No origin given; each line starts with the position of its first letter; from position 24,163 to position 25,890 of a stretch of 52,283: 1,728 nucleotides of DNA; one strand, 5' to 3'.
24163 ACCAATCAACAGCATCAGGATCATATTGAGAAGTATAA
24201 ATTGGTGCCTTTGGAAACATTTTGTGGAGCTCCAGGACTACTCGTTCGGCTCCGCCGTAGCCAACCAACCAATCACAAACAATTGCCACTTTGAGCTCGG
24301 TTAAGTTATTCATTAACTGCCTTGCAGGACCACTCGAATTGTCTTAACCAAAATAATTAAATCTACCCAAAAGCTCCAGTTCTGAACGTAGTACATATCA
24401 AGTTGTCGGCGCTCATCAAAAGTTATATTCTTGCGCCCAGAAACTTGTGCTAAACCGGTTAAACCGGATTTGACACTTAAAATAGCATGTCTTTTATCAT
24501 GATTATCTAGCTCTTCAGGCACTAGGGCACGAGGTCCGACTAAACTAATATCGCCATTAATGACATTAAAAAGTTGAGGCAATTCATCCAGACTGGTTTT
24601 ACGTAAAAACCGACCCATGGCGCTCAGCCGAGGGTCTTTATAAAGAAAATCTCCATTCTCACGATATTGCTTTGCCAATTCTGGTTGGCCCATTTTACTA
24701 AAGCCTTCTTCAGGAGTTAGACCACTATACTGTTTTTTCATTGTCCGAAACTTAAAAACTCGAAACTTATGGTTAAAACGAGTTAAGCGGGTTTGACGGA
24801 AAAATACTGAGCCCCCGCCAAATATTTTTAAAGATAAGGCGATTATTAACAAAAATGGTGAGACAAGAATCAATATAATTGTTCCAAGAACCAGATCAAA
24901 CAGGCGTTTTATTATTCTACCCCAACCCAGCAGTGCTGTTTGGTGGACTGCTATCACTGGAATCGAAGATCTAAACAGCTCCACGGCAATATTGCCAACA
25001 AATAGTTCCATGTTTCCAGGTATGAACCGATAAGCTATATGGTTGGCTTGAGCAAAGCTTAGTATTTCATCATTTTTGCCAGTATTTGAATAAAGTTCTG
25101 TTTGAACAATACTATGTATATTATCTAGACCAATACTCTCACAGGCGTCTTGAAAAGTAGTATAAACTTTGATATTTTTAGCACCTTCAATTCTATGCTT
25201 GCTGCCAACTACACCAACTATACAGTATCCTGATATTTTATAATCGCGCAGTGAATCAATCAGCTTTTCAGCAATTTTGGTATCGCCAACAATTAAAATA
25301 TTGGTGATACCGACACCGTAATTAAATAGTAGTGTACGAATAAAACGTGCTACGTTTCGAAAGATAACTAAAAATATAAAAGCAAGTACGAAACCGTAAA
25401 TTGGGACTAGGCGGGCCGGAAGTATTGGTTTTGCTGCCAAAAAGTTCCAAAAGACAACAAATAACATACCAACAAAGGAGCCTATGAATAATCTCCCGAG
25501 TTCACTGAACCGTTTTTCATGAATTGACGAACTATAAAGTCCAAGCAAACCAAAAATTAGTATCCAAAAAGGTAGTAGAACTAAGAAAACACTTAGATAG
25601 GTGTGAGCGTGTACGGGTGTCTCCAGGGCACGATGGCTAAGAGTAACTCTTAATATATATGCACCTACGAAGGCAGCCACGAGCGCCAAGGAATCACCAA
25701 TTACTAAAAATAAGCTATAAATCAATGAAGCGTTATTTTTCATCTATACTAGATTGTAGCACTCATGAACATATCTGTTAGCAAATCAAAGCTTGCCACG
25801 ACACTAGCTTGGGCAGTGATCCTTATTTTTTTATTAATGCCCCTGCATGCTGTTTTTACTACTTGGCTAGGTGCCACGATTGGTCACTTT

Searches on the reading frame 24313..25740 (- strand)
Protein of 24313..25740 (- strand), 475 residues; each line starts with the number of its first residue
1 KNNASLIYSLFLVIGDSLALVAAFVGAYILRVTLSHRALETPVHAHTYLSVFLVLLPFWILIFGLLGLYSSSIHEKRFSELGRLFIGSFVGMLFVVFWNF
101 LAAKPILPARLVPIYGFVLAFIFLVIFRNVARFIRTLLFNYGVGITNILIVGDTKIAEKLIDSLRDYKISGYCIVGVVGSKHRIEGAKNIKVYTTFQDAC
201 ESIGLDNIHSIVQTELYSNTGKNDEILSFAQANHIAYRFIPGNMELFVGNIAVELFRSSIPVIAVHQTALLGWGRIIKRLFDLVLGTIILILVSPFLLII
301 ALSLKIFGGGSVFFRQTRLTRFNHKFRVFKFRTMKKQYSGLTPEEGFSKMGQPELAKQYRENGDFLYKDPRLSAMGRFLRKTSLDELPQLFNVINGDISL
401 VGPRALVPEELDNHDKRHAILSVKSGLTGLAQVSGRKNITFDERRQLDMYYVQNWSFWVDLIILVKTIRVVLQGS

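Call 37: search_protein_families(library=pfam, proteins=[window:24313-25740:-], max_evalue=0.001)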
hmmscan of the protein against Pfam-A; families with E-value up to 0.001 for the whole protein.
window:24313-25740:- (475 aa): 2 families
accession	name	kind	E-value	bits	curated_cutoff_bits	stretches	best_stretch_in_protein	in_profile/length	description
PF02397.22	Bac_transf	-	1.9e-58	197.4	27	1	278-473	1-179/179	Bacterial sugar transferase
PF13727.12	CoA_binding_3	-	3.3e-07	30.9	25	1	66-203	3-137/175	CoA-binding domain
